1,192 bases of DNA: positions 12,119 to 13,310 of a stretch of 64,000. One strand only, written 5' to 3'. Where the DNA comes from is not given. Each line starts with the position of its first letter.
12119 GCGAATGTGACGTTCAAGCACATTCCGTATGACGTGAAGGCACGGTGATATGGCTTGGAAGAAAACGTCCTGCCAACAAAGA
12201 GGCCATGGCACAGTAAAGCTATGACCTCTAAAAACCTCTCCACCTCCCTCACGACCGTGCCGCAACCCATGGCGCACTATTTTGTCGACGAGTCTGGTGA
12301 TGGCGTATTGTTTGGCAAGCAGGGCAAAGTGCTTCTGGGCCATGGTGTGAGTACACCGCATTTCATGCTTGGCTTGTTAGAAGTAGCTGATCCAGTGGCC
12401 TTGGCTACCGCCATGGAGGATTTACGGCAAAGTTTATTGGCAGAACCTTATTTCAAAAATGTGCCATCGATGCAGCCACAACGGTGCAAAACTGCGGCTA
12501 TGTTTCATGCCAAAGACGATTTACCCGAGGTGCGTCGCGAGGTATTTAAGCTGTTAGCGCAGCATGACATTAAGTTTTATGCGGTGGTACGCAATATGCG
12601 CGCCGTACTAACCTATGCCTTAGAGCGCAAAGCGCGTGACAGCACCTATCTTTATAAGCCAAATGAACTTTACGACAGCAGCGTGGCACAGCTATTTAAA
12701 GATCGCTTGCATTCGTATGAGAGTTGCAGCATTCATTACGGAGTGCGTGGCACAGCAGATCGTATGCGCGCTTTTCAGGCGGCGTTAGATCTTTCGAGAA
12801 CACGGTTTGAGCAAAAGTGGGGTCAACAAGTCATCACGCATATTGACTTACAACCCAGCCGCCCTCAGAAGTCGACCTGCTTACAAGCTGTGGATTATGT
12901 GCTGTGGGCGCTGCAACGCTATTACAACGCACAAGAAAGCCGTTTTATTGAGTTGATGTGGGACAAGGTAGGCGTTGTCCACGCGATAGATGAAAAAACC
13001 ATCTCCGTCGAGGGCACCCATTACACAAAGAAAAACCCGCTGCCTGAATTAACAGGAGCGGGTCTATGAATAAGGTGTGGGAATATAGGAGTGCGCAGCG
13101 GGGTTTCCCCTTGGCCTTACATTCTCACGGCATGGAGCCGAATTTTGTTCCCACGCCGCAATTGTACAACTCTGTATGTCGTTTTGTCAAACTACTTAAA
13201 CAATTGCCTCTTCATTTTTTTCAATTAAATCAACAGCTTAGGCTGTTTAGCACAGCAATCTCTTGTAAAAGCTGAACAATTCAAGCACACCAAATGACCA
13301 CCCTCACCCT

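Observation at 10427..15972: Type III R-M operon split by a low-GC DUF3800 gene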

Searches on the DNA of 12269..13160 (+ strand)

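Call 31: search_rna_families(sources=[L002, L012, L015, L056, L057, L075, L078, L067, L080, L077, L026, L006], threshold=evalue, max_evalue=1, show_alignments=3)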
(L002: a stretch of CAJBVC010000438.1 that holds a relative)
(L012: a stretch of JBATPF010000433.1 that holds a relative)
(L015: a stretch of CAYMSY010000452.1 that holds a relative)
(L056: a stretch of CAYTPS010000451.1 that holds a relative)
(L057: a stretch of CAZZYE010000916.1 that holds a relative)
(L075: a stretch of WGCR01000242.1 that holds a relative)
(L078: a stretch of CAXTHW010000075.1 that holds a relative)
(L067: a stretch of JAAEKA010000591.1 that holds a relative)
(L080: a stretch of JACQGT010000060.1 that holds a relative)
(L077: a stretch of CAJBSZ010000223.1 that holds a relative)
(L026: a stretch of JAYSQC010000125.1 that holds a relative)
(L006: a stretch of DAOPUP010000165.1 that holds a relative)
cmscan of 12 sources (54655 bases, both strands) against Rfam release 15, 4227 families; matches with E-value up to 1: 7.
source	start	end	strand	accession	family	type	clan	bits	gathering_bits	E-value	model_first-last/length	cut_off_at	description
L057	82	155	+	RF00005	tRNA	Gene; tRNA;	CL00001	64.7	29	7.7e-12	1-71/71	no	tRNA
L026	5971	6048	+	RF00977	mir-600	Gene; miRNA;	-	30.3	80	0.078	1-76/76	no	mir-600 microRNA precursor family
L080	2456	2511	+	RF01059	mir-598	Gene; miRNA;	-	29.5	69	0.039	1-80/80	no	mir-598 microRNA precursor family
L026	5116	5191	+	RF00781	mir-505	Gene; miRNA;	-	28.7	60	0.07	1-83/83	no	mir-505 microRNA precursor family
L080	2453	2508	-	RF01059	mir-598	Gene; miRNA;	-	27.8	69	0.11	1-80/80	no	mir-598 microRNA precursor family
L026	5972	6047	+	RF03426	mir-1294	Gene; miRNA;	-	25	90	0.33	30-92/118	no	mir-1294 microRNA precursor family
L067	4829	4905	+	RF00157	SNORD39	Gene; snRNA; snoRNA; CD-box;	CL00057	24.6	35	0.43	1-80/80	no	Small nucleolar RNA SNORD55/SNORD39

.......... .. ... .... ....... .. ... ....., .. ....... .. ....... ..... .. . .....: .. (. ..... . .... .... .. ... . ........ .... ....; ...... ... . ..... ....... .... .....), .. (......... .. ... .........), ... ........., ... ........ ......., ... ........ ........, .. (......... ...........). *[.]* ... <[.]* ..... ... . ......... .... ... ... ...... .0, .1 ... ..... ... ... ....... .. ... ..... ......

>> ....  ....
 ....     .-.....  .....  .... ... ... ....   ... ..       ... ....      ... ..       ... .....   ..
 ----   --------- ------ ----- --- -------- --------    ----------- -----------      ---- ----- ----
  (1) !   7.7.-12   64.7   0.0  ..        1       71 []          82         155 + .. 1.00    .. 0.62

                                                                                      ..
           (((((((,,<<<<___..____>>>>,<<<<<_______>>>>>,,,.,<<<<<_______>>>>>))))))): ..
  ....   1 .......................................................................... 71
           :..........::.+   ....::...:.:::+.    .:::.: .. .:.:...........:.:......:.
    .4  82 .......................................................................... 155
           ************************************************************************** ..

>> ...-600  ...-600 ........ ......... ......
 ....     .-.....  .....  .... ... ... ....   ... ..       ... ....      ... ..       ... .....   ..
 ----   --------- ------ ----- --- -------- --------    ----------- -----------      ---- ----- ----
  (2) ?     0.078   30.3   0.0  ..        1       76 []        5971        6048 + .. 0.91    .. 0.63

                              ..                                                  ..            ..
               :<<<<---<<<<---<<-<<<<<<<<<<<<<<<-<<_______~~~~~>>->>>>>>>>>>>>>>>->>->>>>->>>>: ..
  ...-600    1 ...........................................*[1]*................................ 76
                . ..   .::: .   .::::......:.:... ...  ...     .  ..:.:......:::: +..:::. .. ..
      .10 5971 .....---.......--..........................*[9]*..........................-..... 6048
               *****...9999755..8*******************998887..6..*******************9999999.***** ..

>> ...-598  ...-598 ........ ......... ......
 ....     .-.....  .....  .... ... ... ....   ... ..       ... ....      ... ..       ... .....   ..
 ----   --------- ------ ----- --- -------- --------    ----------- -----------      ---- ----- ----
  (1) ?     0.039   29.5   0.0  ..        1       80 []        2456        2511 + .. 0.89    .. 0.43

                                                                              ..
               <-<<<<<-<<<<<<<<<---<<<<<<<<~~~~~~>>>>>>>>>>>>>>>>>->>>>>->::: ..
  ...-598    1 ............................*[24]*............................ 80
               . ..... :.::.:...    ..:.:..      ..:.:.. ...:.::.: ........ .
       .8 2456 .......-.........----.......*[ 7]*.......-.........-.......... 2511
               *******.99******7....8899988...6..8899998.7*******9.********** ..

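Call 57: build_rna_model(alignment_id=A5, structure=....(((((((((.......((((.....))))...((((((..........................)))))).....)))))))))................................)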
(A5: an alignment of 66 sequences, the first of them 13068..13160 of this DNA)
Model R1 built from alignment A5 (66 sequences, 120 columns); structure: as given.
model positions 94; base pairs 19; branch points 1; effective number of sequences 4.48; information 0.608 bits per position. Calibrated on 0.2 Mb of random sequence (short: E-values are rough).
structure used (alignment columns):
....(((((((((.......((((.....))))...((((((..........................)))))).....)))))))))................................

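Call 58: search_with_rna_model(model_id=R1, source=window, max_evalue=1, show_alignments=2)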
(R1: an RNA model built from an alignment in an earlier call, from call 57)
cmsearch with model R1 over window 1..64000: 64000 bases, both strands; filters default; matches with E-value up to 1: 1.
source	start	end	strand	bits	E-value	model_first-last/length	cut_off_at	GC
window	13057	13160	-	65.6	2.6e-13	1-94/94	no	0.55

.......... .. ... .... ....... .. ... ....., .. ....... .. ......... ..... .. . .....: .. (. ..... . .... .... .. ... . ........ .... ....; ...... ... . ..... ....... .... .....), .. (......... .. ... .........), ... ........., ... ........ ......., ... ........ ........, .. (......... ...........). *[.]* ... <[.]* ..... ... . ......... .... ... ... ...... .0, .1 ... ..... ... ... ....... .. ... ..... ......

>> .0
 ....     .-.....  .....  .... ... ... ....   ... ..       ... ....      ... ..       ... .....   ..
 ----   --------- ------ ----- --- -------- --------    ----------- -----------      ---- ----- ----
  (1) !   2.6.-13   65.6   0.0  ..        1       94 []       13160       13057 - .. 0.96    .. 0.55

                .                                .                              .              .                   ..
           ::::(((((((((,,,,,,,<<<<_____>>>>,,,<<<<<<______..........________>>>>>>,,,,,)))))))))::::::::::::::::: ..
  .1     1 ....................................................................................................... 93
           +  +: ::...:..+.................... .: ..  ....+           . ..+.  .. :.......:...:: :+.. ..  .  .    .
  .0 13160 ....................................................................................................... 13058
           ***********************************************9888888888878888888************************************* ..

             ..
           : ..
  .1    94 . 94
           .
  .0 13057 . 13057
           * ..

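Call 60: search_with_rna_model(model_id=R1, sources=[L081, L082, L083, L084, L085, L086, L087, L088, L089, L090, L091, L092, L093, L094, L095, L096, L097, L098, L099, L100, L101, L102, L103, L104, L105, L106, L107, L108, L109, L110, L111, L112, L113, L114, L115, L116, L117, L118, L119, L120, L121, L122, L123, L124, L125, L126, L127, L128, L129, L130, L131, L132, L133, L134, L135, L136, L137, L138, L139, L140, L141, L142, L143, L144, L145, L146, L147, L148, L149, L150, L151, L152, L153, L154, L155, L156, L157, L158, L159, L160, L161, L162, L163, L164, L165, L166, L167, L168, L169, L170, L171, L172, L173, L174, L175, L176, L177, L178, L179, L180], max_evalue=0.01)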
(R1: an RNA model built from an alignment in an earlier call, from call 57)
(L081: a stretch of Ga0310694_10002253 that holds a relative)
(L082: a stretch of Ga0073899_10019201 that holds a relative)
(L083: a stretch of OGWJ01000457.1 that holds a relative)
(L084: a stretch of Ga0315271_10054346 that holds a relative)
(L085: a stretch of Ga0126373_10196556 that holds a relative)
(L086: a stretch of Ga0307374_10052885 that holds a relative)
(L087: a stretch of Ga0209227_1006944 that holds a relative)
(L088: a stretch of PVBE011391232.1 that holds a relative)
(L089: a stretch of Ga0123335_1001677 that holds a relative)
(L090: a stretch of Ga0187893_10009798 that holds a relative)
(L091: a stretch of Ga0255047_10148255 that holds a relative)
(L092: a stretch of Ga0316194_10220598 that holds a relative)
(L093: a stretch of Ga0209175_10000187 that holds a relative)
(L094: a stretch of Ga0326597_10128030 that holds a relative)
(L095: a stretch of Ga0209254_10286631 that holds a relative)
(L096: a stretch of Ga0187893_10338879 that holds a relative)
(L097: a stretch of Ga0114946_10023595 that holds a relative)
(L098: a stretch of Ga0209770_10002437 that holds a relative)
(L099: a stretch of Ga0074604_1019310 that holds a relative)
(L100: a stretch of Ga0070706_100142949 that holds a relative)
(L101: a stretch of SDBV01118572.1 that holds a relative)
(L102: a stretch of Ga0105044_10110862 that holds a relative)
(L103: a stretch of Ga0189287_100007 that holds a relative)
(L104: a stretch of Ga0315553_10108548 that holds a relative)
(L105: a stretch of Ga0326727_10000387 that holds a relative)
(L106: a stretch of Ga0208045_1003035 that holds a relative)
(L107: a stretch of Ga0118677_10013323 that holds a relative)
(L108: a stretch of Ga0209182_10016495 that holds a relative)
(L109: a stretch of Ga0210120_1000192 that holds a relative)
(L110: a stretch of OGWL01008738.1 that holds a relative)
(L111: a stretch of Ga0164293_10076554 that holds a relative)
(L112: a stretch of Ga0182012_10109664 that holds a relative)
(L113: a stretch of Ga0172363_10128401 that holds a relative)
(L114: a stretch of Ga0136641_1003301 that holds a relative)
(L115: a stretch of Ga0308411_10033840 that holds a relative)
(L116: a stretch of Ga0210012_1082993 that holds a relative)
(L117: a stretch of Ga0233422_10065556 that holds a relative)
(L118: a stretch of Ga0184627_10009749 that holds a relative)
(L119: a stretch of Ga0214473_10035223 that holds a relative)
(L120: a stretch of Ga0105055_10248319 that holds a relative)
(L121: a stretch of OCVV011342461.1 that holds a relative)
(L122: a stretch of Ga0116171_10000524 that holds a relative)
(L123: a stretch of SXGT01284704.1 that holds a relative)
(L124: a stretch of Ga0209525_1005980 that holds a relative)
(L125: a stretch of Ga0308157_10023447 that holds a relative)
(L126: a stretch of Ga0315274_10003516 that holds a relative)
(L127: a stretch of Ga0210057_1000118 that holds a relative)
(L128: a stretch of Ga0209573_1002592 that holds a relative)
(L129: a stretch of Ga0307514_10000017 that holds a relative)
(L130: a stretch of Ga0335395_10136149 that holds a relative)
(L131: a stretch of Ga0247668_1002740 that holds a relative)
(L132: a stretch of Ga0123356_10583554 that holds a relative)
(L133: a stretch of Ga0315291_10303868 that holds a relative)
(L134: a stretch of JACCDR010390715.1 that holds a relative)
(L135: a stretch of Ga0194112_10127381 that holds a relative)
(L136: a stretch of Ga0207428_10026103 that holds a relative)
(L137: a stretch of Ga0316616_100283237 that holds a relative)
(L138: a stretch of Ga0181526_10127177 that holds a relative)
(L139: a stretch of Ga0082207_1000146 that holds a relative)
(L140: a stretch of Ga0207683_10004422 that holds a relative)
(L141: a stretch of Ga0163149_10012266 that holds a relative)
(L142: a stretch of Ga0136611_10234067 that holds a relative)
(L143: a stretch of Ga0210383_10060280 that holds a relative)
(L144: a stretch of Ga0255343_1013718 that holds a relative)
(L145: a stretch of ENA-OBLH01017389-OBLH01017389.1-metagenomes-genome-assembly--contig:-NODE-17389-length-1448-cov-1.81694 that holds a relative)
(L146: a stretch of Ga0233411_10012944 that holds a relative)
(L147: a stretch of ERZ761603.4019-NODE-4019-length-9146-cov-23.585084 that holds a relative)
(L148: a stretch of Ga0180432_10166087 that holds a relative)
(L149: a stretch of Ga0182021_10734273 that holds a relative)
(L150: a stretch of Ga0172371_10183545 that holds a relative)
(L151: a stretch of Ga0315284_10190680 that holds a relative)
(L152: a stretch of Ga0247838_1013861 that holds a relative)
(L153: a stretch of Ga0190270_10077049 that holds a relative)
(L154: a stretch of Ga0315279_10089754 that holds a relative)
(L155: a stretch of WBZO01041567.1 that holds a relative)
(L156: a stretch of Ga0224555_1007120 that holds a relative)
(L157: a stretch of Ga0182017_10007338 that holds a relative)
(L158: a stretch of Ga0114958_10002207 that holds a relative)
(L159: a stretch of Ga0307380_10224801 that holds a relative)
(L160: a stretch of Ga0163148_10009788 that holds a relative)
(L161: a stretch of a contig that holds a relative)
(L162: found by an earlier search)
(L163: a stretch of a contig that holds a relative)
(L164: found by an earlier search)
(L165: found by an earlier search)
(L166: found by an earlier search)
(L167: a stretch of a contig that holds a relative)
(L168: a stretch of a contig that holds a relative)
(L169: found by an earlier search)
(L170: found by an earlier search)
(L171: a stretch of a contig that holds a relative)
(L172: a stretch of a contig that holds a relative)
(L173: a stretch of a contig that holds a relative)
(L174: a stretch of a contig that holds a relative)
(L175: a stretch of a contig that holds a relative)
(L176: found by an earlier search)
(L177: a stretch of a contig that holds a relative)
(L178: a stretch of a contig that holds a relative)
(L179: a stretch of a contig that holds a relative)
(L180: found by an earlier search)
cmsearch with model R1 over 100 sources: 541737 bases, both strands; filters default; matches with E-value up to 0.01: 69.
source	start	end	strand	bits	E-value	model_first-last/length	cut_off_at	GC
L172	1530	1623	+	82.2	2.7e-16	1-94/94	no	0.52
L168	7886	7979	-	80.1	8.2e-16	1-94/94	no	0.59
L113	1300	1393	-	79.8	9.5e-16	1-94/94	no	0.61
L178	11818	11912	+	77.9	2.7e-15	1-94/94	no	0.55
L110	204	297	-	77.3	3.7e-15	1-94/94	no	0.45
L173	681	774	-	77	4.3e-15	1-94/94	no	0.55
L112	600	693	+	76.7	5.1e-15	1-94/94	no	0.45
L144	4813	4906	+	76.3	6.4e-15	1-94/94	no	0.48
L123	1448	1542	-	76.1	7.2e-15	1-94/94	no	0.52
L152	1291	1384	+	75.9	8.2e-15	1-94/94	no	0.47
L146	52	145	-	75.4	1e-14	1-94/94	no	0.56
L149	1095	1184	-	74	2.2e-14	1-94/94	no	0.56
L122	3519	3612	+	73.3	3.3e-14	1-94/94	no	0.43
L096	764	849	-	73.2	3.4e-14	1-94/94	no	0.59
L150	603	695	+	72.9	4.1e-14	1-94/94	no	0.45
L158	10895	10988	-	72.6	4.8e-14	1-94/94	no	0.51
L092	78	171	+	72.2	6e-14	1-94/94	no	0.56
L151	2550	2639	-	72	6.7e-14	1-94/94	no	0.6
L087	196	290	+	71.7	7.7e-14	1-94/94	no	0.49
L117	627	719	+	71.6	8.2e-14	1-94/94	no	0.56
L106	4181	4275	-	70.9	1.2e-13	1-94/94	no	0.53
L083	1389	1482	+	70.2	1.8e-13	1-94/94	no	0.37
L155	848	942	+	69.6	2.4e-13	1-94/94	no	0.53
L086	2038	2127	-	69.4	2.7e-13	1-94/94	no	0.56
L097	2144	2238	-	69.3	2.8e-13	1-94/94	no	0.52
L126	9221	9313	+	68.3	5e-13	1-94/94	no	0.55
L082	1702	1795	-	68.2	5.2e-13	1-94/94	no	0.62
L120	654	741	-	68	5.7e-13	1-94/94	no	0.55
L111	2322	2412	-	68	5.8e-13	1-94/94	no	0.52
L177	1092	1186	-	67.6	7.1e-13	1-94/94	no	0.56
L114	6148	6241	-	67.5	7.5e-13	1-94/94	no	0.68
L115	240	334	+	67.2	9e-13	1-94/94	no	0.52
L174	4214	4318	-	66.9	1.1e-12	1-94/94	no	0.55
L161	3059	3153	-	66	1.7e-12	1-94/94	no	0.62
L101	750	844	+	65.8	1.9e-12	1-94/94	no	0.48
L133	289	383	+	65.2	2.7e-12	1-94/94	no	0.59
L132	132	223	+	64.8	3.3e-12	1-94/94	no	0.52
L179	1568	1653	+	64.5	3.8e-12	1-94/94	no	0.6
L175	1459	1563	-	64.5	3.8e-12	1-94/94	no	0.5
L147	8766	8859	-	63.5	6.7e-12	1-94/94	no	0.7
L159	1107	1197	-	63.5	6.7e-12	1-94/94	no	0.6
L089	8932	9026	-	63.3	7.4e-12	1-94/94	no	0.49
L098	5124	5208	+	62.8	1e-11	1-94/94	no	0.55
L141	4810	4903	+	62.6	1.1e-11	1-94/94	no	0.63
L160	6157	6250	-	62.6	1.1e-11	1-94/94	no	0.63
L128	4482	4578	-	61.6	1.8e-11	1-94/94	no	0.62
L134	498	586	+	61.1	2.4e-11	1-94/94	no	0.63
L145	1028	1132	-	61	2.5e-11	1-94/94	no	0.54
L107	4167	4257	+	60.5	3.4e-11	1-94/94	no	0.57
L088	5476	5572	-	60.3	3.8e-11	1-94/94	no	0.56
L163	1001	1094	-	59.4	6.2e-11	1-94/94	no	0.54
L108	1447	1541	+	58.8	8.5e-11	1-94/94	no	0.53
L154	87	173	-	57.7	1.5e-10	1-94/94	no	0.63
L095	1138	1234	+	55.4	5.3e-10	1-94/94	no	0.52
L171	1617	1702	-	54.2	1e-09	1-94/94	no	0.6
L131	2376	2465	-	54.1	1.1e-09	1-94/94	no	0.61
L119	4907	4998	-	52.7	2.3e-09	1-94/94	no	0.61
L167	1900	1978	+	51.5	4.4e-09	1-94/94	no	0.54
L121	4017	4117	+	49.5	1.3e-08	1-94/94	no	0.49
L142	936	1027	+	48.5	2.2e-08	1-94/94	no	0.57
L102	2340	2424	-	48.3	2.5e-08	1-94/94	no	0.61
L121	3806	3889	+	45.7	1e-07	1-94/94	no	0.52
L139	37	128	+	45.1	1.4e-07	1-94/94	no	0.41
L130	983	1074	-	42.5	6e-07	1-94/94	no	0.43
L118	2711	2802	-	41.3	1.1e-06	1-94/94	no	0.54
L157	5319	5409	+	39.9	2.4e-06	1-94/94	no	0.63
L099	1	51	-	30.3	0.00045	1-51/94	3'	0.55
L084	1017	1099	+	27.4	0.0021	1-94/94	no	0.6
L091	667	753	-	27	0.0027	1-94/94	no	0.33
